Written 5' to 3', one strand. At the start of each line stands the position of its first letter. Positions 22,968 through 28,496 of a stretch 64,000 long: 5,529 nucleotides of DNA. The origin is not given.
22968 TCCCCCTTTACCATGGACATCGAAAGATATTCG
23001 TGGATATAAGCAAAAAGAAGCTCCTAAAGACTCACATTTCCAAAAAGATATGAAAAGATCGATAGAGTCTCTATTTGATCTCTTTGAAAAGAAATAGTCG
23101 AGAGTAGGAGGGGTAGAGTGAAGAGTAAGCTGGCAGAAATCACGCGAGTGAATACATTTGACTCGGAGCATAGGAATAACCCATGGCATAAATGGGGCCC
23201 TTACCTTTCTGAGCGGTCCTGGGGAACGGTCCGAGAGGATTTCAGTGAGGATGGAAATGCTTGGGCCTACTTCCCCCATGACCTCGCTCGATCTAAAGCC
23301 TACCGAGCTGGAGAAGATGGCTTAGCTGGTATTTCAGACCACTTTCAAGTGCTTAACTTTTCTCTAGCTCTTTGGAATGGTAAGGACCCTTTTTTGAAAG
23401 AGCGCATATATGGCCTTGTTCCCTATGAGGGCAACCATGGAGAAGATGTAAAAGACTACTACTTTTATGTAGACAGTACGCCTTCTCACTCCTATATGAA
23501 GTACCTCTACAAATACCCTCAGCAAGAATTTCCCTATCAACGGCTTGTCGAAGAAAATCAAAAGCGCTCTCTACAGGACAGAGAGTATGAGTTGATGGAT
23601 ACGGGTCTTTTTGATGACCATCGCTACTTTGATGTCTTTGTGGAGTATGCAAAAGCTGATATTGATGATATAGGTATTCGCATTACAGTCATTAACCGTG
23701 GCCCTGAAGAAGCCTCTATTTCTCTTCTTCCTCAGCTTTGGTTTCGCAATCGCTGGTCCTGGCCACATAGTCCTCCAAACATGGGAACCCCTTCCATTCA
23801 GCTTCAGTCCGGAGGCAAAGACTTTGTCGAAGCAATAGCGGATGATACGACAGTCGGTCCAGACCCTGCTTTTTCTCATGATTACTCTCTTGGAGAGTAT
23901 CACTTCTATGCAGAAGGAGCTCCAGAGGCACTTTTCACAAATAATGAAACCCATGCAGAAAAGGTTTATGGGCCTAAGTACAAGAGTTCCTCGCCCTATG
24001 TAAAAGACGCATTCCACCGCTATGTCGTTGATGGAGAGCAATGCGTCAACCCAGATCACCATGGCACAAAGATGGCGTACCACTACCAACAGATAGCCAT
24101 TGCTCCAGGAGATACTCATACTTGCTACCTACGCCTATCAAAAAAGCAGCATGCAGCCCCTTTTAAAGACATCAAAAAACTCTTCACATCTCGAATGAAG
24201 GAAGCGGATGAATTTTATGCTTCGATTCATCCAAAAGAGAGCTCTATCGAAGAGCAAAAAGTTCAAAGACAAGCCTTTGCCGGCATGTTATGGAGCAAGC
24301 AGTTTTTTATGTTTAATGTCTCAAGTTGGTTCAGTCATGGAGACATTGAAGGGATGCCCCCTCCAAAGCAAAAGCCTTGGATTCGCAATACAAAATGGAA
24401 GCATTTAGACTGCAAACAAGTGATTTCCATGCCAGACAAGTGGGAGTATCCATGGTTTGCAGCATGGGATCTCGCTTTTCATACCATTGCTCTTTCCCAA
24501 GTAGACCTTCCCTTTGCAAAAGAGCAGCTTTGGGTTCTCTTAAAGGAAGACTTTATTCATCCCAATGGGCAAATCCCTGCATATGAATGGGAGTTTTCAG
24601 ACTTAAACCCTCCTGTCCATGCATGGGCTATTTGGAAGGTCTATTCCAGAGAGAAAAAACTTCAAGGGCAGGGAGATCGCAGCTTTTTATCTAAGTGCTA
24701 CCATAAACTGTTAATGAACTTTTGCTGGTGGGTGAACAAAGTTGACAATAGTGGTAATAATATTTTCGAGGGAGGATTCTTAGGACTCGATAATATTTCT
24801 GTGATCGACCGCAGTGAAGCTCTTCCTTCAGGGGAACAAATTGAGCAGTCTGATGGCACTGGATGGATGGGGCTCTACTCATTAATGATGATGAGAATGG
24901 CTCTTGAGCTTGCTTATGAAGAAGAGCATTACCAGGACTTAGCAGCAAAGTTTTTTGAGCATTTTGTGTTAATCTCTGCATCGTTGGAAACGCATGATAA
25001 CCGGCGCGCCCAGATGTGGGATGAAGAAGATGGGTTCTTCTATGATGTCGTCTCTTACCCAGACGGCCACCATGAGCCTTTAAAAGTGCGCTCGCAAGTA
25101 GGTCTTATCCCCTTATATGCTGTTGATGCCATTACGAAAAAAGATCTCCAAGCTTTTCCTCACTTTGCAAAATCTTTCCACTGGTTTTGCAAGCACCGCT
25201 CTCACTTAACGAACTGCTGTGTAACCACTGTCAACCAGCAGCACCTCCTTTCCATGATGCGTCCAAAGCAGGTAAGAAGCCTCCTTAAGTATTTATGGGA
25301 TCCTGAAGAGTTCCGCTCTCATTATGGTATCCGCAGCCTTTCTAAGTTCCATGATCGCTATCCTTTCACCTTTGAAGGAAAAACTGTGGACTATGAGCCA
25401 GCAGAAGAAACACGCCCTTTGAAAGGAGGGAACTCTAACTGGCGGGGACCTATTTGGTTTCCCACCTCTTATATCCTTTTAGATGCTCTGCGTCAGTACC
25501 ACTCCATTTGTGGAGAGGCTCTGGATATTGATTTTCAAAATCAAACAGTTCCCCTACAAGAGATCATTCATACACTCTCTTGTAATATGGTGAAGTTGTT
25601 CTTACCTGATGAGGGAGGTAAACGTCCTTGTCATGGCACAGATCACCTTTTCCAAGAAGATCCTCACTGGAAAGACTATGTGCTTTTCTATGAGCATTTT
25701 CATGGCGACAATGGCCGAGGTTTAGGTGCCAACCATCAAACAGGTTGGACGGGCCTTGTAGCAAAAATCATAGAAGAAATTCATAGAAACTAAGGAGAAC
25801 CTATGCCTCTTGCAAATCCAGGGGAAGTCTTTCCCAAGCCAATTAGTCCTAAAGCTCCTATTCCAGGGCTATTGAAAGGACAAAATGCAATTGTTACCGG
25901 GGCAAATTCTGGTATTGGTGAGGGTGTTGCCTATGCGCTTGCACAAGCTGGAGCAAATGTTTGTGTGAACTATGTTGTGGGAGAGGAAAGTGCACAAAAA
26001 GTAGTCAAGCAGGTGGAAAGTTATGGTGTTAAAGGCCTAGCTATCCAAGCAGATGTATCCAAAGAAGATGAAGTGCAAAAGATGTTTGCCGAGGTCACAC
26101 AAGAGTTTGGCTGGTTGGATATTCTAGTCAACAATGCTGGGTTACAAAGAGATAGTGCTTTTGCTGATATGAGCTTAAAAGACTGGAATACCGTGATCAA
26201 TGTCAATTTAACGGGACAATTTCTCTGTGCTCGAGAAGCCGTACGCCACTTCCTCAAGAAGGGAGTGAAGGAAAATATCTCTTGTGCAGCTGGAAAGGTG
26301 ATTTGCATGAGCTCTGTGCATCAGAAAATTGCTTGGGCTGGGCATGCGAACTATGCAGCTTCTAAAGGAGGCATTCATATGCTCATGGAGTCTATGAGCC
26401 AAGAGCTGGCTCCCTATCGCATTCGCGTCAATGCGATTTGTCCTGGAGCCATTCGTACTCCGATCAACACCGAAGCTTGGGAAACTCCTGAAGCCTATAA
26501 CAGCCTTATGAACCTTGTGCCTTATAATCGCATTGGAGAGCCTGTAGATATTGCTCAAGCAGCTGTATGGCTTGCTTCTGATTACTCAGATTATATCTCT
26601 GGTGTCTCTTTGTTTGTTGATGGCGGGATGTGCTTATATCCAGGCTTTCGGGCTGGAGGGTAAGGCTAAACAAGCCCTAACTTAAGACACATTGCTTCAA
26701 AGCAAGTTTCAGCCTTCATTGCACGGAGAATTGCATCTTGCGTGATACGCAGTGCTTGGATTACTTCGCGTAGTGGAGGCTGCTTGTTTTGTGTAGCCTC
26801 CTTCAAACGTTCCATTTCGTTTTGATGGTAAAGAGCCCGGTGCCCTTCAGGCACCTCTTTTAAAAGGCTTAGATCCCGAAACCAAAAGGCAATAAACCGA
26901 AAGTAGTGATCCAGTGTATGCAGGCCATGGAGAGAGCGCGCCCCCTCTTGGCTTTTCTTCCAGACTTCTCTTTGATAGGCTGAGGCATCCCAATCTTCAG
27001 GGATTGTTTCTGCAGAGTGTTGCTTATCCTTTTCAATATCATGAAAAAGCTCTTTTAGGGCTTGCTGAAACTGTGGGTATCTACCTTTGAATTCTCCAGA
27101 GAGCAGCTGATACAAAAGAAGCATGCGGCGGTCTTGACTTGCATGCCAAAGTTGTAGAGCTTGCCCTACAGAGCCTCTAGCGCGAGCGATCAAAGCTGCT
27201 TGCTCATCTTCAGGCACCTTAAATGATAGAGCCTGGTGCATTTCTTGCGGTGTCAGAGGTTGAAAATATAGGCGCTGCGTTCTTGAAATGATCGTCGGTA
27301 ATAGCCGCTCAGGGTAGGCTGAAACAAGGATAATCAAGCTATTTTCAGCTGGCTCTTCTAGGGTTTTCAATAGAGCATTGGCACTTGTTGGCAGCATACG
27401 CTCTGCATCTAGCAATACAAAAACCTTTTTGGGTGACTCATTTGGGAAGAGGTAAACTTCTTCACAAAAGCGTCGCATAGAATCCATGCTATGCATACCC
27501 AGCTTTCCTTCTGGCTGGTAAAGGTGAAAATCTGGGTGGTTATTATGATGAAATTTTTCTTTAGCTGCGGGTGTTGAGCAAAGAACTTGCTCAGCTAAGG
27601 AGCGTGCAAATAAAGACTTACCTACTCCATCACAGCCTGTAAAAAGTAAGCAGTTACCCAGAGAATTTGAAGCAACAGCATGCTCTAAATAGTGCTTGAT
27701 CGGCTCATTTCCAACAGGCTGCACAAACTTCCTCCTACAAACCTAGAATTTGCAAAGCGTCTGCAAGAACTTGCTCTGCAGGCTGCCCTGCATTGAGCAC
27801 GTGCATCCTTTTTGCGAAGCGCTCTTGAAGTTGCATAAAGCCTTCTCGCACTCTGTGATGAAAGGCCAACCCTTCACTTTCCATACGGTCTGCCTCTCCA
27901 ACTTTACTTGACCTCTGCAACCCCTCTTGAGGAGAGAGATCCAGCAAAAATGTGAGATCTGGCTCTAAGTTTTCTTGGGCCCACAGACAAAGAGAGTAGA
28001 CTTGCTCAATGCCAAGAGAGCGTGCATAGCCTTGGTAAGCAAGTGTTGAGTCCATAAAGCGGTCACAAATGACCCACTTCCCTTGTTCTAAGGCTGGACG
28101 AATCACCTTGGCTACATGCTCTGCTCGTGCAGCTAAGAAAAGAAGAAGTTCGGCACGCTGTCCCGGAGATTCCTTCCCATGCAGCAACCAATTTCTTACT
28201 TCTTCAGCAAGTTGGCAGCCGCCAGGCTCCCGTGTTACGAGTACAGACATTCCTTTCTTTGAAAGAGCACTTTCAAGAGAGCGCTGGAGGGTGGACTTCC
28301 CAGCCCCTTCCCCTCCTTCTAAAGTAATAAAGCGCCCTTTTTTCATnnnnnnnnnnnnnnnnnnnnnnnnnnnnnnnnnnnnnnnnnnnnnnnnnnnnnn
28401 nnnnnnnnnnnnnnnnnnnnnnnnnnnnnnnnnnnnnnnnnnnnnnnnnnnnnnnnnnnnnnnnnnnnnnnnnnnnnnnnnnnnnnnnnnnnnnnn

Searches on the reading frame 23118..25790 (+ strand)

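Call 15: search_protein_families(library=pfam, proteins=[window:23118-25790:+], max_evalue=0.00001)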
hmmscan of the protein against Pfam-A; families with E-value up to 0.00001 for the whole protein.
window:23118-25790:+ (891 aa): 2 families
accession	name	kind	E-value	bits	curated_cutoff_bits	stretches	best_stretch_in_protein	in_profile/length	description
PF22422.2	MGH1-like_GH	-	7.5e-23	82.1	27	2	444-550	1-113/356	Mannosylglycerate hydrolase MGH1-like glycoside hydrolase domain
PF03200.22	Glyco_hydro_63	-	1.7e-10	40.8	22.4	1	577-801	251-433/492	Glycosyl hydrolase family 63 C-terminal domain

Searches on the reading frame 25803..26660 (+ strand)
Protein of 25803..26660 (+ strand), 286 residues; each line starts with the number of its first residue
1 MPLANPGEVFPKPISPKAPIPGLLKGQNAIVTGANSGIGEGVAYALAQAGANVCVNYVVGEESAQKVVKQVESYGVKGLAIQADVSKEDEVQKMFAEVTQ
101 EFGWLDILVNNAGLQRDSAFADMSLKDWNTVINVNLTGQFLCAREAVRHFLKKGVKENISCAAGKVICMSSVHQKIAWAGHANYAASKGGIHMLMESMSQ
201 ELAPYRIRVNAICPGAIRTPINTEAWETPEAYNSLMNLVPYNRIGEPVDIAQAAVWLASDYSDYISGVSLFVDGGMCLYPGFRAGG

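Call 15: search_protein_families(library=pfam, proteins=[window:25803-26660:+], max_evalue=0.00001)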
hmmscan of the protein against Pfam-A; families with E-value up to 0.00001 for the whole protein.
window:25803-26660:+ (286 aa): 3 families
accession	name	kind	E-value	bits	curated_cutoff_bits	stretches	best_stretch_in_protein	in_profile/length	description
PF13561.12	adh_short_C2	-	2e-65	221.1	27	1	33-276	1-235/236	Enoyl-(Acyl carrier protein) reductase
PF00106.31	adh_short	-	4.2e-56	190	26.6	1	28-228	2-193/195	short chain dehydrogenase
PF08659.16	KR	-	1.5e-15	58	22.6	1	30-200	4-165/180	KR domain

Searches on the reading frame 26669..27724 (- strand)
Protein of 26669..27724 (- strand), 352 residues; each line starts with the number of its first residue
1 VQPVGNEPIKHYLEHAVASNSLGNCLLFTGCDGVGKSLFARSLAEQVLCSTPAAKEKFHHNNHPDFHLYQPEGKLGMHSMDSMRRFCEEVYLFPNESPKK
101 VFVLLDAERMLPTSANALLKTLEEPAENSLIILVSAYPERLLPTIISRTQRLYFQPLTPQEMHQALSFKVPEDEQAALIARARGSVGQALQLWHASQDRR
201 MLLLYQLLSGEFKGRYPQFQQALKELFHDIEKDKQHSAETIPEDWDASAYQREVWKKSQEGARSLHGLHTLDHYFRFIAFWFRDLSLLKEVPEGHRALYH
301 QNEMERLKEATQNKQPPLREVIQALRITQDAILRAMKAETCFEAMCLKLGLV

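Call 15: search_protein_families(library=pfam, proteins=[window:26669-27724:-], max_evalue=0.00001)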
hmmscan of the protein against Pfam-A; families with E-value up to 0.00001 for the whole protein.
window:26669-27724:- (352 aa): 2 families
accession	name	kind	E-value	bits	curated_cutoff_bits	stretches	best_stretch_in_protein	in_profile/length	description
PF13177.12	DNA_pol3_delta2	-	1.8e-36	126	27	1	7-157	3-160/161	DNA polymerase III, delta subunit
PF00004.35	AAA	-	4.4e-06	27.6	21.2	1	26-156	1-130/131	ATPase family associated with various cellular activities (AAA)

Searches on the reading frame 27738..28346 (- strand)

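Call 15: search_protein_families(library=pfam, proteins=[window:27738-28346:-], max_evalue=0.00001)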
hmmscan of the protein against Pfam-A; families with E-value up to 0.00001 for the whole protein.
window:27738-28346:- (203 aa): 2 families
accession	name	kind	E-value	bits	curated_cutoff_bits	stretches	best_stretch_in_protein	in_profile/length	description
PF02223.23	Thymidylate_kin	-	4.5e-50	170.4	27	1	9-195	1-183/185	Thymidylate kinase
PF13521.12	AAA_28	-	1.1e-08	35.9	27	1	7-168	2-144/164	AAA domain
